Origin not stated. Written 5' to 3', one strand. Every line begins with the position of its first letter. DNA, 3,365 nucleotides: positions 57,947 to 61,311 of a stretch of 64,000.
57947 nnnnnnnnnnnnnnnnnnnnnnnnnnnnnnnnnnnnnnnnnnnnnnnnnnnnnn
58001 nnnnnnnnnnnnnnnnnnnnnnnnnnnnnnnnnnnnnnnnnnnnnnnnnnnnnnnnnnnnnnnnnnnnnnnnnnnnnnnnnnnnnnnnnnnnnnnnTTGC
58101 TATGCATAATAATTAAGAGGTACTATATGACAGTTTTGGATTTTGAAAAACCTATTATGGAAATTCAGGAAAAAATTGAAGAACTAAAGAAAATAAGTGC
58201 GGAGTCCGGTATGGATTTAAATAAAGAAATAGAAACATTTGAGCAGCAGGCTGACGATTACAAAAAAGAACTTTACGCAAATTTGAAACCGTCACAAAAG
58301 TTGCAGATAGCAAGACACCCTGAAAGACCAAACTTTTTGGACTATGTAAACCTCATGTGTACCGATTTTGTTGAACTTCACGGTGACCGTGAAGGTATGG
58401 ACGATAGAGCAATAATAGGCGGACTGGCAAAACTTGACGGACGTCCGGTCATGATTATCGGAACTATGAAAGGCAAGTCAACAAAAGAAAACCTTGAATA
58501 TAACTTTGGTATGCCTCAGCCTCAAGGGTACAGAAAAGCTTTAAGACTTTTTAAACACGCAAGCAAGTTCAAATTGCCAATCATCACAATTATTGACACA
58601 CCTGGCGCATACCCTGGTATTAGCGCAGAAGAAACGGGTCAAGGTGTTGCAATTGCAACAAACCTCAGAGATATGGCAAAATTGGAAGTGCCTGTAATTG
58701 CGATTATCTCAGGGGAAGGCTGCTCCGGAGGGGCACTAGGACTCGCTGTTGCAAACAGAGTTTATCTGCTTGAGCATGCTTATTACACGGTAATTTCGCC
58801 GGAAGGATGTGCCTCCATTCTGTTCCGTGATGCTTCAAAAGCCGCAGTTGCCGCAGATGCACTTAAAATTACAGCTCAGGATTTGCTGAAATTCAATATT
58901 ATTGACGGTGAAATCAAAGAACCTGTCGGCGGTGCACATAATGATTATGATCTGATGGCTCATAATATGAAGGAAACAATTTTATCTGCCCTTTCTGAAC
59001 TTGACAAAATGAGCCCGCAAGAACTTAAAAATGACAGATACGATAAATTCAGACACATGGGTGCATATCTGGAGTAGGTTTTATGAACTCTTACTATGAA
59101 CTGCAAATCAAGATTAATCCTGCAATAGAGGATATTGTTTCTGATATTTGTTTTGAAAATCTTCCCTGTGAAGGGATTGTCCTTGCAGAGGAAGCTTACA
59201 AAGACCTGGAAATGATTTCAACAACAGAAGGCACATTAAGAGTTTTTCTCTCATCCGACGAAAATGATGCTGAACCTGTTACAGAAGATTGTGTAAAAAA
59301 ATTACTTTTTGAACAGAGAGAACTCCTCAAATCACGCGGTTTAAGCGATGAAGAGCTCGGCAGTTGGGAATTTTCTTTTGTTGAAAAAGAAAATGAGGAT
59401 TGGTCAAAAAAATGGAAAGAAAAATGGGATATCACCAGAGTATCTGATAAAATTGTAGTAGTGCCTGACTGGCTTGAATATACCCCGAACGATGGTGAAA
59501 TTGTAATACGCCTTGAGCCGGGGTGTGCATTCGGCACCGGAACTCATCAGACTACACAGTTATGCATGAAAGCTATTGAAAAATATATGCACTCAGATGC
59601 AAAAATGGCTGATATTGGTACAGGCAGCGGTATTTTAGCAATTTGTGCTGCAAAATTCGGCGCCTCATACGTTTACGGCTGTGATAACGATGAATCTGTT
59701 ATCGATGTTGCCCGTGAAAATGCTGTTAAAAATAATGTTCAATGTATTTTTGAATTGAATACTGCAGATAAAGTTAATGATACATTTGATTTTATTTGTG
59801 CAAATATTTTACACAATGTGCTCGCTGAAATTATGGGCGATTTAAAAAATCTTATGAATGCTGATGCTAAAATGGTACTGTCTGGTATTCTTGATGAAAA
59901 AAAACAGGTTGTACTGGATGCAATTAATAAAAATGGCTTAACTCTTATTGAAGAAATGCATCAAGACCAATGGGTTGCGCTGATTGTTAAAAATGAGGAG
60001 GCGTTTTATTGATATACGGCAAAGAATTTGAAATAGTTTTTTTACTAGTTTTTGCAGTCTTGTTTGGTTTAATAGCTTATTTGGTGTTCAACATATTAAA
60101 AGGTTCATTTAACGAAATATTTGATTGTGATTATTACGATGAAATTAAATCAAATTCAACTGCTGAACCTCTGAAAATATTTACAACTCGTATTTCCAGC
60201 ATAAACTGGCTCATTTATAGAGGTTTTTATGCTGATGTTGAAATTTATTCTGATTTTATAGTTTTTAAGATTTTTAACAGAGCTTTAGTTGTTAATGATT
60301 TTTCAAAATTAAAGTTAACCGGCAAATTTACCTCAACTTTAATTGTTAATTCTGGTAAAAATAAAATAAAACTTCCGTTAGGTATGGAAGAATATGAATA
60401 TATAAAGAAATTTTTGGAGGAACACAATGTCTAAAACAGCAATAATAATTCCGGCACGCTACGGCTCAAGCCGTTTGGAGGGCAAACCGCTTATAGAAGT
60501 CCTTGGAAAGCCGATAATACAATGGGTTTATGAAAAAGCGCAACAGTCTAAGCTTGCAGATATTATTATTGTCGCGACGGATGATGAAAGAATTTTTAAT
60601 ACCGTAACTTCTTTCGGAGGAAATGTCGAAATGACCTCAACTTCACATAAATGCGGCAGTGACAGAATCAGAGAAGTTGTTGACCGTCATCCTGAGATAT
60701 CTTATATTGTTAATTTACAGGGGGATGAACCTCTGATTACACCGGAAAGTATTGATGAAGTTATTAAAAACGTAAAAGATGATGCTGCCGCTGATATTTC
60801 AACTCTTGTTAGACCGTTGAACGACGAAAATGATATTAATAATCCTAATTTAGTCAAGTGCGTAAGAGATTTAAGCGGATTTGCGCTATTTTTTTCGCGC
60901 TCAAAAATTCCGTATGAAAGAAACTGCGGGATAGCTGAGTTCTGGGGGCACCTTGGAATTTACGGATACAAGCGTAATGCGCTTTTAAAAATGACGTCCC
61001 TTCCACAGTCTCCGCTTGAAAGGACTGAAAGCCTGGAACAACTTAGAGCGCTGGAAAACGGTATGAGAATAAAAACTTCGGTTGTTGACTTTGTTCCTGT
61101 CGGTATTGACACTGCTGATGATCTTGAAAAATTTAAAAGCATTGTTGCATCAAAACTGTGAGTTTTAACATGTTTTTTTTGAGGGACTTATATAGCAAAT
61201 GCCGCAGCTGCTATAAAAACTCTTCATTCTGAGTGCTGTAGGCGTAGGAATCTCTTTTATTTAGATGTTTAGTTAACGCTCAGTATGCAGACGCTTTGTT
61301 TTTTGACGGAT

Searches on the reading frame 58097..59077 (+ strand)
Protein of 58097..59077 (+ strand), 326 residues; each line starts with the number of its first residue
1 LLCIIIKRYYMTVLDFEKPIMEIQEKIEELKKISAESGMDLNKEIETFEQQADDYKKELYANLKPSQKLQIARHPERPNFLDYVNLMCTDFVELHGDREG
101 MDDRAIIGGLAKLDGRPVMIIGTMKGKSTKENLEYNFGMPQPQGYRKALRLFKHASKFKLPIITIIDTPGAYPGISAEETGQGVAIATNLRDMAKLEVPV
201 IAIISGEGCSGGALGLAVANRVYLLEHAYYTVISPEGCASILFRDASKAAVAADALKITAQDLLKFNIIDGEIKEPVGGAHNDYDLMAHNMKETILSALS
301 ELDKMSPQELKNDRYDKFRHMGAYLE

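Call 35: search_protein_families(library=pfam, proteins=[window:58097-59077:+], max_evalue=0.0001)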
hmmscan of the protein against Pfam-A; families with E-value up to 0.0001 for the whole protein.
window:58097-59077:+ (326 aa): 2 families
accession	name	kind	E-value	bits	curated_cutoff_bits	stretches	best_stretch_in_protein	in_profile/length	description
PF03255.19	ACCA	-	4.7e-141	469.8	23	1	14-322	2-310/310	Acetyl co-enzyme A carboxylase carboxyltransferase-like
PF01039.27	Carboxyl_trans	-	6.1e-17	61.8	22.3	1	105-253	283-427/493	Carboxyl transferase domain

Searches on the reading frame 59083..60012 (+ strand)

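Call 35: search_protein_families(library=pfam, proteins=[window:59083-60012:+], max_evalue=0.0001)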
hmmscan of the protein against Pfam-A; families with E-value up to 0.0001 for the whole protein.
window:59083-60012:+ (309 aa): 5 families
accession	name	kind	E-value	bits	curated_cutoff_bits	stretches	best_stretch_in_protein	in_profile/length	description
PF06325.19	PrmA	-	2.5e-72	244.3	22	1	4-304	2-295/296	Ribosomal protein L11 methyltransferase (PrmA)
PF05175.20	MTS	-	6.6e-09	36.1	23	1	156-241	18-105/170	Methyltransferase small domain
PF13649.12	Methyltransf_25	-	4.4e-08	34.2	27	1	177-246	3-77/97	Methyltransferase domain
PF13847.12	Methyltransf_31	-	8.9e-08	32.4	27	1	170-300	2-120/145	Methyltransferase domain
PF08241.18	Methyltransf_11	-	1.8e-06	28.9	21.2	1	177-246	2-73/95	Methyltransferase domain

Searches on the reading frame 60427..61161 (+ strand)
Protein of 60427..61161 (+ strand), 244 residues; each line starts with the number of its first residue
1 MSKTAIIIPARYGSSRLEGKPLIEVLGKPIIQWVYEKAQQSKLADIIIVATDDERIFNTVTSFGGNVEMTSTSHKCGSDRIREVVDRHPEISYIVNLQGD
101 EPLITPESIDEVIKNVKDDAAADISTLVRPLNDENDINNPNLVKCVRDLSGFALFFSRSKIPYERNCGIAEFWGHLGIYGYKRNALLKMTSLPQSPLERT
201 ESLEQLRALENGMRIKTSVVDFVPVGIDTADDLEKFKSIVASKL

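Call 35: search_protein_families(library=pfam, proteins=[window:60427-61161:+], max_evalue=0.0001)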
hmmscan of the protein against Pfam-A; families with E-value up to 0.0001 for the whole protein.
window:60427-61161:+ (244 aa): 2 families
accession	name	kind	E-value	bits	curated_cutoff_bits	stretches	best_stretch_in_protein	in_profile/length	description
PF02348.25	CTP_transf_3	-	1.6e-58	198.5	22.6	1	5-215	1-217/217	Cytidylyltransferase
PF12804.13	NTP_transf_3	-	4.5e-09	37.1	27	1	14-121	9-116/160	MobA-like NTP transferase domain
